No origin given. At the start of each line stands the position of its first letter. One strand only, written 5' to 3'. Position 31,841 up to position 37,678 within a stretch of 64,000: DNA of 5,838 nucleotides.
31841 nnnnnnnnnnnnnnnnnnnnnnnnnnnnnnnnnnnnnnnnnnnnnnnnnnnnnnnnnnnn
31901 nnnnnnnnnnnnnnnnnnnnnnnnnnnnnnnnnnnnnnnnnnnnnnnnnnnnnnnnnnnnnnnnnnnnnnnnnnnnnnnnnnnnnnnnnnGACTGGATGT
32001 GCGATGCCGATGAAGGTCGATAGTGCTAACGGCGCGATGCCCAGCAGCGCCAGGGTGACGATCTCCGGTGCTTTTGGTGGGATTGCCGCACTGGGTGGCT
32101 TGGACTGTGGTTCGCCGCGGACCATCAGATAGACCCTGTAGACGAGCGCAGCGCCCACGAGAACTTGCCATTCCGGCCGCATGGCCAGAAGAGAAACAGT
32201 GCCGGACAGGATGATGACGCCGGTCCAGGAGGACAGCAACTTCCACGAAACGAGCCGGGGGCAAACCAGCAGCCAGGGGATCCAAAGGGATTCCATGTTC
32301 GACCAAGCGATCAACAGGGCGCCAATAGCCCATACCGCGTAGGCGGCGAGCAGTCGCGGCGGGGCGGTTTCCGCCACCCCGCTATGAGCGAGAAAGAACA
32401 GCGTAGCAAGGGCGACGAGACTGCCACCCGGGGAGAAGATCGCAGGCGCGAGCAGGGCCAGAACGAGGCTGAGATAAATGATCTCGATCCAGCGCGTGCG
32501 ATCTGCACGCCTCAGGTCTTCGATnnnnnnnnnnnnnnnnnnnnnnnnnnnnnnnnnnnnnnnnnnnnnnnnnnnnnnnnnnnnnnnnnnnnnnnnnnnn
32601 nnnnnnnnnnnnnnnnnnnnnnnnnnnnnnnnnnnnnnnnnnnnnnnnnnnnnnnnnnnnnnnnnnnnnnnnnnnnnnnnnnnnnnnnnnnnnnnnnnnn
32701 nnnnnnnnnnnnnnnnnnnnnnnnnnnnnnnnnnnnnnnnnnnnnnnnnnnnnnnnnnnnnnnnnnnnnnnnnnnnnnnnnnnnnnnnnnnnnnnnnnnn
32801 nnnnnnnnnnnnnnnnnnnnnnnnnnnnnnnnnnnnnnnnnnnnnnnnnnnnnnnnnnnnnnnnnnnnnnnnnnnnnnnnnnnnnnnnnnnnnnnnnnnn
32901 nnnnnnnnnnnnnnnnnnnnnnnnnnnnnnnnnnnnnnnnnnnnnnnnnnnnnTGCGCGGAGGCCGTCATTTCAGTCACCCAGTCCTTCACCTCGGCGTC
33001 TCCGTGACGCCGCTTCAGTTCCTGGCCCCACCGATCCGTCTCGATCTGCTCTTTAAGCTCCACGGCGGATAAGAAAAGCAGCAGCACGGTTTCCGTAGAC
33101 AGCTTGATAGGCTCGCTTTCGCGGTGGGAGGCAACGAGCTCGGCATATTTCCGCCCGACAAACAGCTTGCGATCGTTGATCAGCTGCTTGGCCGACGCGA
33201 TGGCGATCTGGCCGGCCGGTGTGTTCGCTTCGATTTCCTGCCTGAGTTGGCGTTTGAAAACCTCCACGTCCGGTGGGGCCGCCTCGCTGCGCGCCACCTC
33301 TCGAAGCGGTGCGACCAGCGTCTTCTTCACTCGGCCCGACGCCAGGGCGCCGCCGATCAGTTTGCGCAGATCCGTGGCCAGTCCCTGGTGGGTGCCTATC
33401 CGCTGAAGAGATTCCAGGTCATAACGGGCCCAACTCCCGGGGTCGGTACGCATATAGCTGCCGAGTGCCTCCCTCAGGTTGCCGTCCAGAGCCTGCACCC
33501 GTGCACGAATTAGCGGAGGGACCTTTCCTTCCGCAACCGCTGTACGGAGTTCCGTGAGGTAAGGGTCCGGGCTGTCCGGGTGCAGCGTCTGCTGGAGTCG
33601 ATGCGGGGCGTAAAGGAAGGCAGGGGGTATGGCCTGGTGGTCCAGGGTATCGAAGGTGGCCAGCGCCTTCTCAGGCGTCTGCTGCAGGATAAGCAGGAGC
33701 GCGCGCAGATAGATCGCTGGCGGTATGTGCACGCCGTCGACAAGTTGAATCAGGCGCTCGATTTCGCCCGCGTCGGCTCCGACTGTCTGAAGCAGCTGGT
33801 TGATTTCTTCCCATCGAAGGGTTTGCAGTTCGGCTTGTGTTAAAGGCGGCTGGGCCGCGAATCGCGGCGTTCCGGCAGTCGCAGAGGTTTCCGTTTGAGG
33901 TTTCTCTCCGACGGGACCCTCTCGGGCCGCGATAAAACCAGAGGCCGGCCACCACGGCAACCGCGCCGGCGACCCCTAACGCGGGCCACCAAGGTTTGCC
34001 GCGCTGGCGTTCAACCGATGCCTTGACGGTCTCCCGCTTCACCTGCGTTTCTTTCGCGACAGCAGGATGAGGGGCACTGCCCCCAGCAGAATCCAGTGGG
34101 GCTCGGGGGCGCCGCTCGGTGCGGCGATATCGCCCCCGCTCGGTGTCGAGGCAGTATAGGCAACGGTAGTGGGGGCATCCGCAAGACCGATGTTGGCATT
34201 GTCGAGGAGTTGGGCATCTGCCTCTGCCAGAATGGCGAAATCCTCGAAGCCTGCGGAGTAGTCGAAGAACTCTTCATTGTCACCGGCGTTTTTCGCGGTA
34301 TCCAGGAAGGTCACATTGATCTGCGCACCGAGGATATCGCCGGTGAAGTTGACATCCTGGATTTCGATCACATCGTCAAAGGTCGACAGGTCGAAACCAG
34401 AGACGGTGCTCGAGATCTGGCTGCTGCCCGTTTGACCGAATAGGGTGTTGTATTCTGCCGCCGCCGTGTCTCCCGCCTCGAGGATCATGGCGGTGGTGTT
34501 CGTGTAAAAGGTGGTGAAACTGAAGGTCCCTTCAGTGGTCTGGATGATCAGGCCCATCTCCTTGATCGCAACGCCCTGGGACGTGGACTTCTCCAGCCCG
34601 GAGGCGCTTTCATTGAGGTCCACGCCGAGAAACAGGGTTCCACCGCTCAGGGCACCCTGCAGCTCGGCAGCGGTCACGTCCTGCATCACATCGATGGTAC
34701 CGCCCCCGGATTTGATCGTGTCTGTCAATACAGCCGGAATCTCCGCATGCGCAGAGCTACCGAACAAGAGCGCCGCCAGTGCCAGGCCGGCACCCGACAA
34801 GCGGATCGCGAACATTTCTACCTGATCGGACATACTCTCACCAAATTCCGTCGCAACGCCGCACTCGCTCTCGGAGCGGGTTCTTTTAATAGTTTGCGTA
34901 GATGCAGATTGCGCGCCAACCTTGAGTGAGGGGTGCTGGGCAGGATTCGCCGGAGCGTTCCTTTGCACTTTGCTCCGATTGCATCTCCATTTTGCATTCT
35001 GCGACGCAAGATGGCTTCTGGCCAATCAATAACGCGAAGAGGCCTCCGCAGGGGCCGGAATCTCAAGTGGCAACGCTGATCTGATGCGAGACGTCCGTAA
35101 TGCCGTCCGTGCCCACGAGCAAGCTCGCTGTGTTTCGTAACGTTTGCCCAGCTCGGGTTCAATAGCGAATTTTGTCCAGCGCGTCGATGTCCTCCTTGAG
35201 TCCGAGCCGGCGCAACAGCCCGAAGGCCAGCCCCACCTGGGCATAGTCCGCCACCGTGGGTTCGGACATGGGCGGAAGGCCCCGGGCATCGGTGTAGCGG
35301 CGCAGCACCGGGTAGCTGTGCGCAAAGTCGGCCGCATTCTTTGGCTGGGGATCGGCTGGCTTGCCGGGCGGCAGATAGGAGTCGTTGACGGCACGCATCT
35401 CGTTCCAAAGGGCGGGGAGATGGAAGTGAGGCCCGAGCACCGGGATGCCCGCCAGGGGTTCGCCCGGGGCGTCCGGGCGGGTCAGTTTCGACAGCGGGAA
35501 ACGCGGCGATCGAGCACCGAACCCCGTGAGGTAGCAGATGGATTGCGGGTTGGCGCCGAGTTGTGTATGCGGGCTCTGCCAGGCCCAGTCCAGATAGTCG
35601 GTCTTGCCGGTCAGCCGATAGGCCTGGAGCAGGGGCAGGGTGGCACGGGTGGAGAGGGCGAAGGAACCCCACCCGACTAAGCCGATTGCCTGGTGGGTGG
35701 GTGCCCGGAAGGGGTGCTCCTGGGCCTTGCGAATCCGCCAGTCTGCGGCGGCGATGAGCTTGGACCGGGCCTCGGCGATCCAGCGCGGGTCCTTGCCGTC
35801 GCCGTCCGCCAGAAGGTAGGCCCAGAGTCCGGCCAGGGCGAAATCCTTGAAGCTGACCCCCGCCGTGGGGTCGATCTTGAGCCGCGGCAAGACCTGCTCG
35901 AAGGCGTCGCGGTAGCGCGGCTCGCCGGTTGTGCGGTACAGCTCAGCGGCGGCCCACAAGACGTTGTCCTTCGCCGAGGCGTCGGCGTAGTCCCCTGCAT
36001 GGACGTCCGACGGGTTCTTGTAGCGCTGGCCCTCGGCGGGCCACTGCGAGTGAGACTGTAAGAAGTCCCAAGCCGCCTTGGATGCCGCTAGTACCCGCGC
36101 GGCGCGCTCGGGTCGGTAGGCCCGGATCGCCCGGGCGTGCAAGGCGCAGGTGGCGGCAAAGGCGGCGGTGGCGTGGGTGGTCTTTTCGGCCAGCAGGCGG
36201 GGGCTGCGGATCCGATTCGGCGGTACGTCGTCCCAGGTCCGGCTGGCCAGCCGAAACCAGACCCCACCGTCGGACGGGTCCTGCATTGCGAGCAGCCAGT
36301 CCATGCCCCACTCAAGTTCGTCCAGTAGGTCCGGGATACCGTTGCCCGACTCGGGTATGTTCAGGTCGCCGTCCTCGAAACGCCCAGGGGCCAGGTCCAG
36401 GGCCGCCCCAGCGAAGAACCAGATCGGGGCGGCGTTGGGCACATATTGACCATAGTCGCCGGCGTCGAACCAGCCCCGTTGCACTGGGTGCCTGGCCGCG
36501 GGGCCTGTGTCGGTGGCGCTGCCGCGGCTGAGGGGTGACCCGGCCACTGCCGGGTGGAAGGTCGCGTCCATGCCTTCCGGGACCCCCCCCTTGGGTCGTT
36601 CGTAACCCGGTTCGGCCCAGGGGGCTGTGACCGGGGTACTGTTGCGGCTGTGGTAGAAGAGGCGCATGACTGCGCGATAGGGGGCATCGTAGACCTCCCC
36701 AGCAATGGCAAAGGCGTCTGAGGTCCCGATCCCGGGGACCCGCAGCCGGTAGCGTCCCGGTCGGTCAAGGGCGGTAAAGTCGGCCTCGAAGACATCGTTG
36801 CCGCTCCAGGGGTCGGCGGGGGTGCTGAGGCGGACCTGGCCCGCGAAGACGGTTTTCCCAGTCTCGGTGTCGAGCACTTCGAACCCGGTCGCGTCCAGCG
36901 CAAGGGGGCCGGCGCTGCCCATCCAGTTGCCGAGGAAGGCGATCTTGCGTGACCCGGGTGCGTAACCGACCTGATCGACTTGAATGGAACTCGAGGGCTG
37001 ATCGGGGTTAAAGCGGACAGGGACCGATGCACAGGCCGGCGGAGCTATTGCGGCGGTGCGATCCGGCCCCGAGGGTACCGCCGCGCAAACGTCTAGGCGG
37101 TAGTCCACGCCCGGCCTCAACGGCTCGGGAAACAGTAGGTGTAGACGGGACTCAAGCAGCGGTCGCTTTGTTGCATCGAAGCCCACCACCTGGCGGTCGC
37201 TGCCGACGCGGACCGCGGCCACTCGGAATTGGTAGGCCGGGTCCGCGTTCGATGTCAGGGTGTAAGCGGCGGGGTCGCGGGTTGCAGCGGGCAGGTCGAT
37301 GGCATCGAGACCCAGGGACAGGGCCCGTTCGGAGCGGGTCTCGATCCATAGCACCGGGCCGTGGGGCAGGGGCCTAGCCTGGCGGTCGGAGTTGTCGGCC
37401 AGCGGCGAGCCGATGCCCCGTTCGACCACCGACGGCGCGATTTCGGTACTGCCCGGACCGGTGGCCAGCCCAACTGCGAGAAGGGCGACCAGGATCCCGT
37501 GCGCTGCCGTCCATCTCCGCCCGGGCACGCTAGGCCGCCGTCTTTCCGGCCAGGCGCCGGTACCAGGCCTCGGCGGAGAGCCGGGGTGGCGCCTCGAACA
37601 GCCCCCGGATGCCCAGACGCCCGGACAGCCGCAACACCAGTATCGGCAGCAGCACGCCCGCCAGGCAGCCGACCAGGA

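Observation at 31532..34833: Translationally coupled trio: PEP-CTERM substrate, unknown membrane-anchored protein, exosortase with unusual architecture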

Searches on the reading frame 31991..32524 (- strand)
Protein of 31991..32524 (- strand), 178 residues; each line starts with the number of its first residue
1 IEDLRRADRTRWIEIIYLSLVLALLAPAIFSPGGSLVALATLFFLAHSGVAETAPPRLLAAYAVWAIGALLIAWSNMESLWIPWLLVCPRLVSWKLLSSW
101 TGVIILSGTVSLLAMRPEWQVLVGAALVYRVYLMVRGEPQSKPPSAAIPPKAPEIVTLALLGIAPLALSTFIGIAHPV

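Call 50: search_protein_families(library=ncbifam, max_evalue=10, proteins=[window:31991-32524:-])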
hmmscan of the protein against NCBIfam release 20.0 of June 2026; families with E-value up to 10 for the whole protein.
seq(178 aa): 1 family
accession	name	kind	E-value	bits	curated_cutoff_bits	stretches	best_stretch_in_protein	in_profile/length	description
NF050190.1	exosort_XrtZ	exception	7.1e-31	107.2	475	1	6-147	149-291/460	exosortase Z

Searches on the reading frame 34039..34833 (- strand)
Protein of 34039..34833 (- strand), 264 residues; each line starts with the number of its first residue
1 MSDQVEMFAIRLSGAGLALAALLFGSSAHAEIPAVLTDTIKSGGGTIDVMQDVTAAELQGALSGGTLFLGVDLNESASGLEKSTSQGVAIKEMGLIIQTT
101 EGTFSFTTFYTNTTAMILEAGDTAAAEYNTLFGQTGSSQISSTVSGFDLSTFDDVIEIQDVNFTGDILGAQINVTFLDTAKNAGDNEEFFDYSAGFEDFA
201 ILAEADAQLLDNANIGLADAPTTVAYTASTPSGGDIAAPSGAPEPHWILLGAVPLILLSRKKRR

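Call 5: search_protein_families(library=ncbifam, proteins=[window:34039-34833:-], max_evalue=0.1)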
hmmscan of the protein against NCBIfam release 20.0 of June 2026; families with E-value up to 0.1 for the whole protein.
window:34039-34833:- (264 aa): 0 families

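Call 6: search_protein_families(library=pfam, proteins=[window:34039-34833:-], max_evalue=0.1)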
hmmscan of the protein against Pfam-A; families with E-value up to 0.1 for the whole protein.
window:34039-34833:- (264 aa): 0 families

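Call 44: find_homologous_proteins(query=window:34039-34833:-)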
Query window:34039-34833:- (264 aa): 234 proteins with E <= 0.001 among 5399 candidates; the best 120 are listed.
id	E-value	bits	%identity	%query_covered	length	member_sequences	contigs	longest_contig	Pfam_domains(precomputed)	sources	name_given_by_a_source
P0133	6.4e-157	538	98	100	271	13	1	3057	-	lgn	-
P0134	1.9e-133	461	85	100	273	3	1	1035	-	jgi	-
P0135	4.9e-131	453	83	100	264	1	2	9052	-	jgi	jgi:hypothetical protein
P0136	1.2e-127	442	82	97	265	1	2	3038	-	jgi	jgi:hypothetical protein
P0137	1.4e-127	442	82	89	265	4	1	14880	-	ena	-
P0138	6.2e-127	440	82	100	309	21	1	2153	-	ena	-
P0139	1.4e-126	439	80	100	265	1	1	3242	-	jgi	jgi:hypothetical protein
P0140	6.9e-126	436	80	100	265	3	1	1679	-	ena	-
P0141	5.6e-125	433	78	100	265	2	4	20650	-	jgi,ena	jgi:hypothetical protein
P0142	3.5e-124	431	84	90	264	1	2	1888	-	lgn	-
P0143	2.7e-123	428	82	94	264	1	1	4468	-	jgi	jgi:hypothetical protein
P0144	1.2e-122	426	81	94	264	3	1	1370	-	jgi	jgi:hypothetical protein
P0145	1.2e-122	426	82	94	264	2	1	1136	-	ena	-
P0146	2.0e-122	425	76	100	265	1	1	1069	-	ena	-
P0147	2.4e-122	425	81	94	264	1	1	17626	-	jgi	jgi:hypothetical protein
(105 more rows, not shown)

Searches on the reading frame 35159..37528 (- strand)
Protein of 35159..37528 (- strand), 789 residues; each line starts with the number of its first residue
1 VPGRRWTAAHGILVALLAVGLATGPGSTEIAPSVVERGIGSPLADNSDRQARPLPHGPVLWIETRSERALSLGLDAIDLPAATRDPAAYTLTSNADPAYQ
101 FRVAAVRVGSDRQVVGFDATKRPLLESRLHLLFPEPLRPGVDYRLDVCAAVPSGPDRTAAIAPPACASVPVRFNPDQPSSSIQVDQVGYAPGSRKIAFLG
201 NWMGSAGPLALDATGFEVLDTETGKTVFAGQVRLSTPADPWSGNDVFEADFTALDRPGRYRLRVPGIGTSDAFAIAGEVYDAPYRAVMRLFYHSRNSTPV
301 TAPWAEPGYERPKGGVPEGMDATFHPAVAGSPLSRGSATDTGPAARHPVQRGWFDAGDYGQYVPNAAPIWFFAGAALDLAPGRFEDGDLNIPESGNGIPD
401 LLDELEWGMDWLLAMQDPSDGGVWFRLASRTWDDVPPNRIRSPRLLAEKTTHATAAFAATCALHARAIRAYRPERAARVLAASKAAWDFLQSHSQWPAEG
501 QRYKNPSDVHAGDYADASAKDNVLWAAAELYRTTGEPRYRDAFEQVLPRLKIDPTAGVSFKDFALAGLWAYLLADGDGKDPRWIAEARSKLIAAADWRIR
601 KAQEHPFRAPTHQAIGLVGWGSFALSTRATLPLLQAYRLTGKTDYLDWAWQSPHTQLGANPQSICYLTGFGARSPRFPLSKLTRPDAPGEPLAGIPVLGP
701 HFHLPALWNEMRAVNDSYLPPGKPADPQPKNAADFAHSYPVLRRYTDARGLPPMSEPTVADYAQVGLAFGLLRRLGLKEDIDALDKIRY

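Call 27: search_protein_families(library=pfam, max_evalue=0.00001, proteins=[window:35159-37528:-])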
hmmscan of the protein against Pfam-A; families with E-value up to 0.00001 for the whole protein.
window:35159-37528:- (789 aa): 2 families
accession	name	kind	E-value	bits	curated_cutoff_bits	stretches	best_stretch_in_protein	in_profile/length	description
PF00759.25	Glyco_hydro_9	-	4.2e-48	165.2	27.7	1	284-759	5-434/444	Glycosyl hydrolase family 9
PF02927.20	CelD_N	-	1.1e-17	65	24.6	1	178-268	2-85/86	Cellulase N-terminal ig-like domain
